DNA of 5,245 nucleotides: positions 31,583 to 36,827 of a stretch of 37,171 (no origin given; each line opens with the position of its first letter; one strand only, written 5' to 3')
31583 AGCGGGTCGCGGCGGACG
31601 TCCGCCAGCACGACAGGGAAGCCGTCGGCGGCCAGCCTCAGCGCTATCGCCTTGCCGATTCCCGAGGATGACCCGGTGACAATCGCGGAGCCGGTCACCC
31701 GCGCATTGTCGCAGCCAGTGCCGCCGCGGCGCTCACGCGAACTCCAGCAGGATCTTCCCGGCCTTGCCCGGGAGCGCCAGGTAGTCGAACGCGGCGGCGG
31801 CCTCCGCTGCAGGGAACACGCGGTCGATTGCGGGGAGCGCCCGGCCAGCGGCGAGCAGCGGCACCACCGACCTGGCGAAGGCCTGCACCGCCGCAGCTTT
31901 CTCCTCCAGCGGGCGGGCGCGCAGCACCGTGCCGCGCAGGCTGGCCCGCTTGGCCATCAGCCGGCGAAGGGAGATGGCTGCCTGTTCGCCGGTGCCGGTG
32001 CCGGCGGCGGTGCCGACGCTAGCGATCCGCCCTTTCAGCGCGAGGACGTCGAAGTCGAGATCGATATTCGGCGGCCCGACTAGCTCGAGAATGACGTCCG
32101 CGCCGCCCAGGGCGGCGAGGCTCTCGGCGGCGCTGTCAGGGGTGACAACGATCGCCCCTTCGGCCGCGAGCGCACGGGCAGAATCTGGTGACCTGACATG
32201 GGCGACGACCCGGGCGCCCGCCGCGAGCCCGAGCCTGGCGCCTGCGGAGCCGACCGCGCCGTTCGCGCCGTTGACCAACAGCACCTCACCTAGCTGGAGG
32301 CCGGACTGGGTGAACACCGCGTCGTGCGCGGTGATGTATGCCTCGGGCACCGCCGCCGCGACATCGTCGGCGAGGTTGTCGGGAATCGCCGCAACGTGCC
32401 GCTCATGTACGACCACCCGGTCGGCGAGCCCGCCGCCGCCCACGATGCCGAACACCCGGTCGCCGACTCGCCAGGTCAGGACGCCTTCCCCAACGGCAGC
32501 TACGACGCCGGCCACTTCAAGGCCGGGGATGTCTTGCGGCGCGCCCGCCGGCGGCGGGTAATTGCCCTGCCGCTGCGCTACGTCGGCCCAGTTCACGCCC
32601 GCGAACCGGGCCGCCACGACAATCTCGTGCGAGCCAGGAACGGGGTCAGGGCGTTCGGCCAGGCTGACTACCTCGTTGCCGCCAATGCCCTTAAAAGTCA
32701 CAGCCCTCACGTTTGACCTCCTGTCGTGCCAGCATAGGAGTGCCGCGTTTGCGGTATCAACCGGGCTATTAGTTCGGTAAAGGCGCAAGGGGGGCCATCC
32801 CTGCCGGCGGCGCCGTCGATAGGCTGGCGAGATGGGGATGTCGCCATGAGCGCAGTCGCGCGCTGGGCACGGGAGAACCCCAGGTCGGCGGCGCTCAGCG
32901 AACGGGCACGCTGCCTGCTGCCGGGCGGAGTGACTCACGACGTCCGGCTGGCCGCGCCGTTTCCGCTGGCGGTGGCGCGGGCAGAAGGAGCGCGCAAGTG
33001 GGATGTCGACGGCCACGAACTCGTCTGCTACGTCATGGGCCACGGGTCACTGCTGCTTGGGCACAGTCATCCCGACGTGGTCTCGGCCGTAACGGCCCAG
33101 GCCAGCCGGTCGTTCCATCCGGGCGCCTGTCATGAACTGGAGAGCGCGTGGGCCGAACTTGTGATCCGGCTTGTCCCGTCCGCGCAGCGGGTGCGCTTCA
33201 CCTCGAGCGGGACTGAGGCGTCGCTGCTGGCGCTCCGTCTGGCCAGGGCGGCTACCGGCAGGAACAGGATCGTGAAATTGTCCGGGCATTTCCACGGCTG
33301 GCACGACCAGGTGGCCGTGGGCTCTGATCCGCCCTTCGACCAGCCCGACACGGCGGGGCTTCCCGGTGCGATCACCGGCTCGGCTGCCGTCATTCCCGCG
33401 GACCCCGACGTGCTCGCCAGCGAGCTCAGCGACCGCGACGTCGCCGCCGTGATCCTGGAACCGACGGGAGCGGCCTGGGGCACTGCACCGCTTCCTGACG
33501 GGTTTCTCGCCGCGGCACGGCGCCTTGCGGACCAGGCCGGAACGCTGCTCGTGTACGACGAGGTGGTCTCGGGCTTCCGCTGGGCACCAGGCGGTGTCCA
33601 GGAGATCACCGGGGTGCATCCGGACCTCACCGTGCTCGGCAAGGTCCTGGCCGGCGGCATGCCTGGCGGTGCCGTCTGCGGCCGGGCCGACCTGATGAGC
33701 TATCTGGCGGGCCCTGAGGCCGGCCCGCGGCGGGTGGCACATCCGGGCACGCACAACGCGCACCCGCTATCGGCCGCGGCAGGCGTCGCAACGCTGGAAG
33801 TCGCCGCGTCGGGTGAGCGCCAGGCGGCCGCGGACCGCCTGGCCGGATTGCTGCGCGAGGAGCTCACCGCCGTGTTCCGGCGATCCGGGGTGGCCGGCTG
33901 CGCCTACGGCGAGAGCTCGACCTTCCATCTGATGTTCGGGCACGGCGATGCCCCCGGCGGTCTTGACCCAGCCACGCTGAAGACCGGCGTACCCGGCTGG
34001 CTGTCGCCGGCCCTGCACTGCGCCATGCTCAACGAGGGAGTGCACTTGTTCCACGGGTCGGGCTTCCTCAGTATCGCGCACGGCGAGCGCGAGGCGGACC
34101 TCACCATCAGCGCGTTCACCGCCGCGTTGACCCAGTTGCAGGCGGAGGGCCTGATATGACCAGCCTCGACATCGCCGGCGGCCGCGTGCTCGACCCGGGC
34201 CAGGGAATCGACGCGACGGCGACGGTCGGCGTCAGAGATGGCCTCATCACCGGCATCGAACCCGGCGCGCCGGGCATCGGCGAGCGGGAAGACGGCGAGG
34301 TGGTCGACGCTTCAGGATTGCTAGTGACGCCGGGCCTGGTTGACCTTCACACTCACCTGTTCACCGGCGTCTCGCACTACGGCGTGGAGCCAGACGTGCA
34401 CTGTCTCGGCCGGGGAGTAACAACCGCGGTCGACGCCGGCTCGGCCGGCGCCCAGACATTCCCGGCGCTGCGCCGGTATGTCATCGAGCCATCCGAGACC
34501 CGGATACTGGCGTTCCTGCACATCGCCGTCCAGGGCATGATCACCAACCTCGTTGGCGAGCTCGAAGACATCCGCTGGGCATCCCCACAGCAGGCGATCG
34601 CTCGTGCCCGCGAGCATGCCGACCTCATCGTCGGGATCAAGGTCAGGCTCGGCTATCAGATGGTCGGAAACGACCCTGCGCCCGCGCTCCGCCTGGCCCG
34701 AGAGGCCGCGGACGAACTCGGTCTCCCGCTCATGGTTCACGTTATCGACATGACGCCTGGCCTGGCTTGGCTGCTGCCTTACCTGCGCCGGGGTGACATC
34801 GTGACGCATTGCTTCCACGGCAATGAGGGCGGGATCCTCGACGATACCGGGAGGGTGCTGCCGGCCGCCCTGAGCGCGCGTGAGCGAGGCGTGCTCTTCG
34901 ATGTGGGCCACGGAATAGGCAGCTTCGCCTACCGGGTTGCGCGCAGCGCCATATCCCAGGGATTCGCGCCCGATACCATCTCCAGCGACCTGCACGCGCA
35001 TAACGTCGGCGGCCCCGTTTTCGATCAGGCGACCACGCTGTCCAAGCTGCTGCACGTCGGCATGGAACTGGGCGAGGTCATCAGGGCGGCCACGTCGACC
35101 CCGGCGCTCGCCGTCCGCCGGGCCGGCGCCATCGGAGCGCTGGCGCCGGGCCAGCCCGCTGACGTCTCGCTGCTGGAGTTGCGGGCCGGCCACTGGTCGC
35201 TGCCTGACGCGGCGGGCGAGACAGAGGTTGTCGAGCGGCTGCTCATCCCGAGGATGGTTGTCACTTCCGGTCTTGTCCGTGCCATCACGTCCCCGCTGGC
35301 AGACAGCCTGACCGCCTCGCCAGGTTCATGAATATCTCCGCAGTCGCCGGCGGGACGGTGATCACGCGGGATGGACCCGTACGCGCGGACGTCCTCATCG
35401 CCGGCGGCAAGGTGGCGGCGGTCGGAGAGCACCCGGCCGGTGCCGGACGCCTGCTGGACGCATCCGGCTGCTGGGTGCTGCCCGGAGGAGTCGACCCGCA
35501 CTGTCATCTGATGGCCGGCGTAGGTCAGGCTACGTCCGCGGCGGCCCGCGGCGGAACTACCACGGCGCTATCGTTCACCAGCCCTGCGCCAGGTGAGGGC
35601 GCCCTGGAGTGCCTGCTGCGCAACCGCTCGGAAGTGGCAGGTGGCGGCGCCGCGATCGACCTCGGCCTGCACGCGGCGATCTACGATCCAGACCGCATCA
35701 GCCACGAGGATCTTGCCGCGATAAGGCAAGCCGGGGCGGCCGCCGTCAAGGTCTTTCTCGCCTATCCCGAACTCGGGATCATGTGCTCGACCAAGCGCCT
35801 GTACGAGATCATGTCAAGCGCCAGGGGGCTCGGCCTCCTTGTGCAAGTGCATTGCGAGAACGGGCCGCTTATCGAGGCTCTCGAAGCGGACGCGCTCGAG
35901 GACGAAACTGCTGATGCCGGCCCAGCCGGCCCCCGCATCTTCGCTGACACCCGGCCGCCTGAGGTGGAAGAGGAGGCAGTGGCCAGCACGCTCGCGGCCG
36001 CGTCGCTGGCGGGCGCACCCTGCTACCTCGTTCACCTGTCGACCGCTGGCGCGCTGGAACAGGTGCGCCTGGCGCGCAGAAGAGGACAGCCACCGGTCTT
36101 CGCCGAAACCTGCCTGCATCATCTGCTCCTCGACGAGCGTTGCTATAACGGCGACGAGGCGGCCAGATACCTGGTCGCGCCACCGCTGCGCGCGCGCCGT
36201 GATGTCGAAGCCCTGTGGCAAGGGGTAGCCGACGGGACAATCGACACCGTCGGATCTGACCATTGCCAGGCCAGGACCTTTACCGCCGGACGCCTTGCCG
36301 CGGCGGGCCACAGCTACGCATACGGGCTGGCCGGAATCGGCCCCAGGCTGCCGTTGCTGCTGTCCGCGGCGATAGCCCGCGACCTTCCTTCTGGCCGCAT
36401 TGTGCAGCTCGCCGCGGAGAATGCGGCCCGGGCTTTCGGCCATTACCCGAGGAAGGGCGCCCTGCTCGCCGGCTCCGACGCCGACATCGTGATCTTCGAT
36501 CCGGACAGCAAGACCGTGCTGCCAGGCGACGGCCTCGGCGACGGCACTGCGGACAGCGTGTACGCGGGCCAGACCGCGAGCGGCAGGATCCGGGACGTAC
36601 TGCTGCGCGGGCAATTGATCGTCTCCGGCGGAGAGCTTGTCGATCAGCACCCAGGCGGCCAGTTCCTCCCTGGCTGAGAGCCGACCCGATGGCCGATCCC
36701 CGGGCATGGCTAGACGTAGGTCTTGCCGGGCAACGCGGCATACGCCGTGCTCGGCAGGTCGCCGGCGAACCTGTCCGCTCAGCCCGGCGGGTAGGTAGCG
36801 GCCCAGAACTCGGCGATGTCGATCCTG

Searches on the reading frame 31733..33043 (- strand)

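Call 69: search_protein_families(library=pfam, proteins=[window:31733-33043:-], max_evalue=0.001)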
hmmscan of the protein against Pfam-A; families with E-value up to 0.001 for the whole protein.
window:31733-33043:- (436 aa): 3 families
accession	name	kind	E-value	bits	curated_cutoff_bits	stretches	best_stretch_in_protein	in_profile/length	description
PF00107.32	ADH_zinc_N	-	6.3e-14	52.5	31.8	1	263-382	1-121/129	Zinc-binding dehydrogenase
PF08240.17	ADH_N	-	4e-13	49.9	23.5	1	138-222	2-104/104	Alcohol dehydrogenase GroES-like domain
PF13602.12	ADH_zinc_N_2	-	4.8e-12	47.4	27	1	303-433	8-134/134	Zinc-binding dehydrogenase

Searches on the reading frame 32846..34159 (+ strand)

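Call 69: search_protein_families(library=pfam, proteins=[window:32846-34159:+], max_evalue=0.001)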
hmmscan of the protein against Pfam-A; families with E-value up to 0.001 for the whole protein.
window:32846-34159:+ (437 aa): 1 family
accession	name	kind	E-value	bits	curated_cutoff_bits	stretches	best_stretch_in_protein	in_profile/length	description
PF00202.27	Aminotran_3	-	3.2e-48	164.9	30.5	1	38-343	8-329/403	Aminotransferase class-III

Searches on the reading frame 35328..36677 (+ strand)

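Call 69: search_protein_families(library=pfam, proteins=[window:35328-36677:+], max_evalue=0.001)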
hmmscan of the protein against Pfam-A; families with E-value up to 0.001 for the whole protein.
window:35328-36677:+ (449 aa): 2 families
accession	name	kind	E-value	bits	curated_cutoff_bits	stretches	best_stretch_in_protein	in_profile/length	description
PF01979.26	Amidohydro_1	-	1.4e-20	74.3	25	1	49-430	1-344/345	Amidohydrolase family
PF07969.17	Amidohydro_3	-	4.6e-11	43.3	29.7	2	218-406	295-460/472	Amidohydrolase family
